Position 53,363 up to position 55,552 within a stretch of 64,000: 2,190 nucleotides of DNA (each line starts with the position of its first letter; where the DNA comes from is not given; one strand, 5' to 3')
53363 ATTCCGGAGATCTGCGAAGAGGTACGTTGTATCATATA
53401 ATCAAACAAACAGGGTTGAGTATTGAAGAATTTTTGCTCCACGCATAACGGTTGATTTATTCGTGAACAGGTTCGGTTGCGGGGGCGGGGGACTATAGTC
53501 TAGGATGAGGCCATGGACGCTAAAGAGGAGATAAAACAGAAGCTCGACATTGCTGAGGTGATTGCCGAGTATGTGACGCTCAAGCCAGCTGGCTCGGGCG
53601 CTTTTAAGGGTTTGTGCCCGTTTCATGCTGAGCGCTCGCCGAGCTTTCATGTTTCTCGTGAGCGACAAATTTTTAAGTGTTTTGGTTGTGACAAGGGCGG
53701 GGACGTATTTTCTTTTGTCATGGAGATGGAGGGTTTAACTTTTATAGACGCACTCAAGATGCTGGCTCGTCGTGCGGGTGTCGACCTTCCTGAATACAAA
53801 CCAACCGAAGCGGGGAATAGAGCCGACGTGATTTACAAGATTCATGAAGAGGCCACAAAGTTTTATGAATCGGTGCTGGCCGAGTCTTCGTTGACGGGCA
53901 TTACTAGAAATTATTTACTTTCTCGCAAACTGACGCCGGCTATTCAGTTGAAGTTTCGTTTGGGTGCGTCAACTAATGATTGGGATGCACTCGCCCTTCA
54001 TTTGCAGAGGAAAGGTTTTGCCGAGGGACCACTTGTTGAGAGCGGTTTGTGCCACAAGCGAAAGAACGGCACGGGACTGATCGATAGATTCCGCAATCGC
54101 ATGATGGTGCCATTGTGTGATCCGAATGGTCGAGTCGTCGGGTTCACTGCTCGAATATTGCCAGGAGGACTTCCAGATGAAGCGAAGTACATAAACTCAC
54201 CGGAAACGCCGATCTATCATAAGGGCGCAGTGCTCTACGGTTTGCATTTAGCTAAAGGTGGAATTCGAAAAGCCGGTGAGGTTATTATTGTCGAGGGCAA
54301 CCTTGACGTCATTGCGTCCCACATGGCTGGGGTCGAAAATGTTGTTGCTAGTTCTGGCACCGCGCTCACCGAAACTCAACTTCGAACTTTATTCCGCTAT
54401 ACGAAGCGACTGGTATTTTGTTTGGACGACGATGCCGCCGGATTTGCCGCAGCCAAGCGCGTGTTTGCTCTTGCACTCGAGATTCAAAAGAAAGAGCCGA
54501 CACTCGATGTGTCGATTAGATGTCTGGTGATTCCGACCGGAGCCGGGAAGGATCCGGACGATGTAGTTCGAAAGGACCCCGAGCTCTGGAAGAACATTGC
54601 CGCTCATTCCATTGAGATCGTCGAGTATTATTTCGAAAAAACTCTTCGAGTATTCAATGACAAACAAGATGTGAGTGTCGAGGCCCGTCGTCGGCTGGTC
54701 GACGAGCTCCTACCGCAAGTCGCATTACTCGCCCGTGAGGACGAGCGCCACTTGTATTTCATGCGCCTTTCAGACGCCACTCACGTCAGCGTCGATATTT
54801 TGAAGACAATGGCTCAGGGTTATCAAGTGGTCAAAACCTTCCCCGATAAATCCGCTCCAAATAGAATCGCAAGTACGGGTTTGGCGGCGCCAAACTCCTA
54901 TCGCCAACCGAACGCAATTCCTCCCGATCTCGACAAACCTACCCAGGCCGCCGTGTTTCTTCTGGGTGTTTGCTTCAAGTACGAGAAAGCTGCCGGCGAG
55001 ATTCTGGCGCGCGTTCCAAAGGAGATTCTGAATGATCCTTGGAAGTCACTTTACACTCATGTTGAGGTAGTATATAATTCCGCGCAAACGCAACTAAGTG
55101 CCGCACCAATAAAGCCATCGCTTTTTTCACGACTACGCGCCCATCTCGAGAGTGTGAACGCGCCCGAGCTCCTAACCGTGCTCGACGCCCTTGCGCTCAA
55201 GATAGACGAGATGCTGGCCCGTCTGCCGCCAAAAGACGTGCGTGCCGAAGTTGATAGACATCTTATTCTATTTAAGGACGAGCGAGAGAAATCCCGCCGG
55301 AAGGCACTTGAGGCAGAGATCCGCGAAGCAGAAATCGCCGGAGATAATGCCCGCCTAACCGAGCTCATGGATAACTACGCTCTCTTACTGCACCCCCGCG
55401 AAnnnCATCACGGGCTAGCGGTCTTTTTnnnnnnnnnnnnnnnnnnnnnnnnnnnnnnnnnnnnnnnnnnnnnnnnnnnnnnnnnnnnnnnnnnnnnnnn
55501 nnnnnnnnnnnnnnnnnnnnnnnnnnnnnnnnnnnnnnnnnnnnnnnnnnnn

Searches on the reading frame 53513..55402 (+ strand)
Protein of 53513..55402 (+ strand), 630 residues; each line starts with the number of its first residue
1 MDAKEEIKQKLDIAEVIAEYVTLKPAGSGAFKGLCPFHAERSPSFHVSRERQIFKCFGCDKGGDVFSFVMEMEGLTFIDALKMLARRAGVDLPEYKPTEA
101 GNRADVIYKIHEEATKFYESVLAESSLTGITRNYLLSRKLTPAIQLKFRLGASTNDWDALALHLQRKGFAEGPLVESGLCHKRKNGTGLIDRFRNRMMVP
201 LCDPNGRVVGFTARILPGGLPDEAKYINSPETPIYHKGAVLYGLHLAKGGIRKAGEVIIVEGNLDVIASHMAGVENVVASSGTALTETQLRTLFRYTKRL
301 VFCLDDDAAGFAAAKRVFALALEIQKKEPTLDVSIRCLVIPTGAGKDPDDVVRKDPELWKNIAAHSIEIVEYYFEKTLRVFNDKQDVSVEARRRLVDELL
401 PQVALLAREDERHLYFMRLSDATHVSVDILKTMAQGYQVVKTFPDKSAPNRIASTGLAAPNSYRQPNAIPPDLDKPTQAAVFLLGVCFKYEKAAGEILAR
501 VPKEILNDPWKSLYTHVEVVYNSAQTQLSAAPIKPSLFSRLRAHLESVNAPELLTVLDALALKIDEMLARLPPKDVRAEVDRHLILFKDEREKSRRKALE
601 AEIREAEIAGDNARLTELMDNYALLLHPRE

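Call 65: find_encoding_contigs(protein=window:53513-55402:+, flank=10000, max_places=4)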
Protein window:53513-55402:+ (630 aa): 1 contig read that carries it; 1 place shown.
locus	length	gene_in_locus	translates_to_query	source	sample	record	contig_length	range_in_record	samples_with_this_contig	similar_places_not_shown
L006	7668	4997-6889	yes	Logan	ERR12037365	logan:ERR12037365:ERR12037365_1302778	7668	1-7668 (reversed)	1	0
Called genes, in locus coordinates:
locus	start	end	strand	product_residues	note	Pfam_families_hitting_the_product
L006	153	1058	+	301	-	PF00494:SQS_PSY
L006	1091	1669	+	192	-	PF04240:Caroten_synth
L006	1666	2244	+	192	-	PF00565:SNase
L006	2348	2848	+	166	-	PF01161:PBP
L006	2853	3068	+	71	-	-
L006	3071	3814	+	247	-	PF04402:SIMPL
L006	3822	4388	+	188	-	-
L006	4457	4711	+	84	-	PF15919:HicB_lk_antitox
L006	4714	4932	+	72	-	PF07927:HicA_toxin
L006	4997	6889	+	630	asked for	PF01807:Zn_ribbon_DnaG, PF08275:DNAG_N, PF01751:Toprim, PF13662:Toprim_4, PF13155:Toprim_2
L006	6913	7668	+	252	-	?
